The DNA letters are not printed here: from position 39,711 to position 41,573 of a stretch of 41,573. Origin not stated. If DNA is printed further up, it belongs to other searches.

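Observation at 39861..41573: MerR DNA-binding domain fused to a cytoplasmic copy of the importer's own family-5 substrate-binding protein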

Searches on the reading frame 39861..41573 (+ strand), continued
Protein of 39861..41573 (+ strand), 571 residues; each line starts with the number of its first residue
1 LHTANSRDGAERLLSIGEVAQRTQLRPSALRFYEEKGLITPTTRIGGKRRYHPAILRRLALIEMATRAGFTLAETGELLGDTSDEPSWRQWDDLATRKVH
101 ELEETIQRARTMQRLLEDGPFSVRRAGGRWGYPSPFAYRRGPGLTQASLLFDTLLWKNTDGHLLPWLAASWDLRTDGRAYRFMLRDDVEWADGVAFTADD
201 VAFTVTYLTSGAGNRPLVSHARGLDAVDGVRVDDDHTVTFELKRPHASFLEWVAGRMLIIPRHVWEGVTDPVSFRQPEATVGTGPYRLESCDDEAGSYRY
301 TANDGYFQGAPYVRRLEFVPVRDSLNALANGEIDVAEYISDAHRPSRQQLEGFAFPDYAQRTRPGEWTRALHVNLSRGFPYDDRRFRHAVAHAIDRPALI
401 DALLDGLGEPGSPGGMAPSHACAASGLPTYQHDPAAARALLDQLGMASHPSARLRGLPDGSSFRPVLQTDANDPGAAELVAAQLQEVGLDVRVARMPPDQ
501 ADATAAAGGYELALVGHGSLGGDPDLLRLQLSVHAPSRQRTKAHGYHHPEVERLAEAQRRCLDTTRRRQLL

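Call 38: find_related_loci(query=A1, collection=metagenome_contigs, flank=6000)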
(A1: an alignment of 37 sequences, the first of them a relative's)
Query A1 (633 aa) in metagenome_contigs; peptide patterns used: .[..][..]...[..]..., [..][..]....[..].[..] (x = any residue, [..] = any of these).
600 stretches matched a pattern (row limit reached: there are more); 270 encode a relative of the query (tblastn E <= 1e-3); the best 80 are kept; 80 distinct loci.
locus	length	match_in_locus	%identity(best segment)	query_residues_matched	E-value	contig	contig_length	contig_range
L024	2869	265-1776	50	123-629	1e-161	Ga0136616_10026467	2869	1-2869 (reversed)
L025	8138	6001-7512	50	123-629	8e-151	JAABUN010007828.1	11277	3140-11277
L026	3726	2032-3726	47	13-571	3e-151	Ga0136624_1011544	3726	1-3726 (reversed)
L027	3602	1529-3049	46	123-629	2e-143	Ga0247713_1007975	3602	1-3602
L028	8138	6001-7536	47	123-629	3e-149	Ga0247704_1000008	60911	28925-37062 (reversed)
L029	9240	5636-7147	49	123-629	1e-135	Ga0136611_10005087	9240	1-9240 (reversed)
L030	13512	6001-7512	46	123-628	6e-122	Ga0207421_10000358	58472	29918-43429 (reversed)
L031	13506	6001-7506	42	122-629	7e-120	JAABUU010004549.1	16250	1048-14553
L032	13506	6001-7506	42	122-629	8e-118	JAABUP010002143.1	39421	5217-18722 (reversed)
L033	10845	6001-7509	38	123-629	1e-116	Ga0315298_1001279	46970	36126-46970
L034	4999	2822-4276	39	127-628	8e-115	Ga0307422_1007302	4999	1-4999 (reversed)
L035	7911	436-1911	37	127-633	4e-113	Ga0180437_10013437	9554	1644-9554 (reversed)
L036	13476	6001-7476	40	127-633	5e-113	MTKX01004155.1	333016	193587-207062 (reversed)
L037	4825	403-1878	39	127-633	2e-112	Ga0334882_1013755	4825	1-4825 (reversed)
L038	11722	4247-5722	38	127-633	2e-110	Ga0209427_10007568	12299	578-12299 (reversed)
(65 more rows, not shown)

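Call 39: find_encoding_contigs(protein=P0004, flank=10000, max_places=2)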
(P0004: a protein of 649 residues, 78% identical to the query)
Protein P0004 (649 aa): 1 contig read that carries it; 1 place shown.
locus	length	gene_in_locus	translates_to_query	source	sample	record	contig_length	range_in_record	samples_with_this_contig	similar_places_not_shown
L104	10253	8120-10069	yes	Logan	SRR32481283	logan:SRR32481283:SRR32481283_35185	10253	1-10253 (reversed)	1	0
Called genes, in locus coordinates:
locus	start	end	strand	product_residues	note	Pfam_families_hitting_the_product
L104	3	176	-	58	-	?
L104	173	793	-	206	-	PF02663:FmdE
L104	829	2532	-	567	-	PF00496:SBP_bac_5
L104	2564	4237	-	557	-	PF00496:SBP_bac_5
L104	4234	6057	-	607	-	PF00005:ABC_tran, PF02463:SMC_N (faint), PF13191:AAA_16 (faint), PF13401:AAA_22 (faint), PF13555:AAA_29 (faint), PF13304:AAA_21, PF08352:oligo_HPY, PF00005:ABC_tran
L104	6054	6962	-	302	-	PF00528:BPD_transp_1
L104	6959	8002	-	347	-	PF00528:BPD_transp_1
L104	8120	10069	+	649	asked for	PF00376:MerR, PF13411:MerR_1, PF09278:MerR-DNA-bind, PF00496:SBP_bac_5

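Call 40: find_encoding_contigs(protein=P0010, flank=10000, max_places=2)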
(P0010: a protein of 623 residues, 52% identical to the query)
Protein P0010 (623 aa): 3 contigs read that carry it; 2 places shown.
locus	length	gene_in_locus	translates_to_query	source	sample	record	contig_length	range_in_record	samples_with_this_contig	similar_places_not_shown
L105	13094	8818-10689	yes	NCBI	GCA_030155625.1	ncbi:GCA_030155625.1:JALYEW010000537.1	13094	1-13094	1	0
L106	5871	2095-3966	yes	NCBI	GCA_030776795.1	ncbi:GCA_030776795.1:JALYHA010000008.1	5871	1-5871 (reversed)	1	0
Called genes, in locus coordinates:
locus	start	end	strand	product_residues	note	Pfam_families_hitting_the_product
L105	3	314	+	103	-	?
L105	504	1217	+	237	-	-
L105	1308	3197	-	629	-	PF02515:CoA_transf_3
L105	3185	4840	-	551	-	PF00501:AMP-binding, PF13193:AMP-binding_C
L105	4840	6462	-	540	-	PF00501:AMP-binding, PF13193:AMP-binding_C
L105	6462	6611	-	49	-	-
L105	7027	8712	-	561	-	PF13517:FG-GAP_3 (faint), PF01839:FG-GAP (faint)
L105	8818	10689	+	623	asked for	PF00376:MerR, PF13411:MerR_1, PF09278:MerR-DNA-bind, PF00496:SBP_bac_5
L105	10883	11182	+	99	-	-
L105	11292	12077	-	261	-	PF13489:Methyltransf_23, PF01209:Ubie_methyltran, PF13649:Methyltransf_25, PF13847:Methyltransf_31, PF08241:Methyltransf_11, PF08242:Methyltransf_12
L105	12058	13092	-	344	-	?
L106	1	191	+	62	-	?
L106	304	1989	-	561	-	PF13517:FG-GAP_3 (faint), PF01839:FG-GAP (faint)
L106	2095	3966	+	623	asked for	PF00376:MerR, PF13411:MerR_1, PF09278:MerR-DNA-bind, PF00496:SBP_bac_5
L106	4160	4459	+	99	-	-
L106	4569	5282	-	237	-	PF13489:Methyltransf_23, PF01209:Ubie_methyltran, PF08241:Methyltransf_11, PF08242:Methyltransf_12, PF13649:Methyltransf_25, PF13847:Methyltransf_31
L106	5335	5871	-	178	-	PF07690:MFS_1, PF00083:Sugar_tr (weak)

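Call 41: find_encoding_contigs(protein=P0025, flank=10000, max_places=2)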
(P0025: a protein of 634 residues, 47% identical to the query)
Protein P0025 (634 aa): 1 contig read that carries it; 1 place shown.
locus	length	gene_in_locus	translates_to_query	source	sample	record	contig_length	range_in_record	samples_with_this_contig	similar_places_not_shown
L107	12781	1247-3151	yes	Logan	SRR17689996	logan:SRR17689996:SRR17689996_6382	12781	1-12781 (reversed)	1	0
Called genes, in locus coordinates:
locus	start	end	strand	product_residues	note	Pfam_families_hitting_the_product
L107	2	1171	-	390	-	?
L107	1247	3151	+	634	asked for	PF00376:MerR, PF13411:MerR_1, PF09278:MerR-DNA-bind, PF00496:SBP_bac_5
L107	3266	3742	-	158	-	PF01625:PMSR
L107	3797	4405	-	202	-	PF01965:DJ-1_PfpI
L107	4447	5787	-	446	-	PF02310:B12-binding (weak), PF04055:Radical_SAM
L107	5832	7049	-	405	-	PF18130:ATPgrasp_N, PF13535:ATP-grasp_4, PF18603:LAL_C2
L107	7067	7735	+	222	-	PF01106:NifU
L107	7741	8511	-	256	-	PF04542:Sigma70_r2, PF08281:Sigma70_r4_2 (weak)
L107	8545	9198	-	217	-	PF00588:SpoU_methylase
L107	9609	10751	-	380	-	PF01128:IspD, PF12804:NTP_transf_3, PF02542:YgbB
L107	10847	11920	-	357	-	PF02457:DAC, PF10635:DisA-linker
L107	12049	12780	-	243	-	?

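Call 42: find_encoding_contigs(protein=P0008, flank=10000, max_places=2)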
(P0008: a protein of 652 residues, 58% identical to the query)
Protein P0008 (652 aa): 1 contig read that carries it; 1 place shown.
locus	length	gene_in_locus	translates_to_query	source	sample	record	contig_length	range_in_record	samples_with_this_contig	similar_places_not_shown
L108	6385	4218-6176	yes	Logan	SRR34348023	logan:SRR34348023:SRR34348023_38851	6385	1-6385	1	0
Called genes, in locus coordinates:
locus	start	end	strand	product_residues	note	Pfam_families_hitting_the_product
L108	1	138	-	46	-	?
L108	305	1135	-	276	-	PF00528:BPD_transp_1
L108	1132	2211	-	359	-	PF00528:BPD_transp_1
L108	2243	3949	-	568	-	PF00496:SBP_bac_5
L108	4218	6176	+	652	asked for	PF00376:MerR, PF13411:MerR_1, PF09278:MerR-DNA-bind, PF00496:SBP_bac_5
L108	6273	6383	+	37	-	?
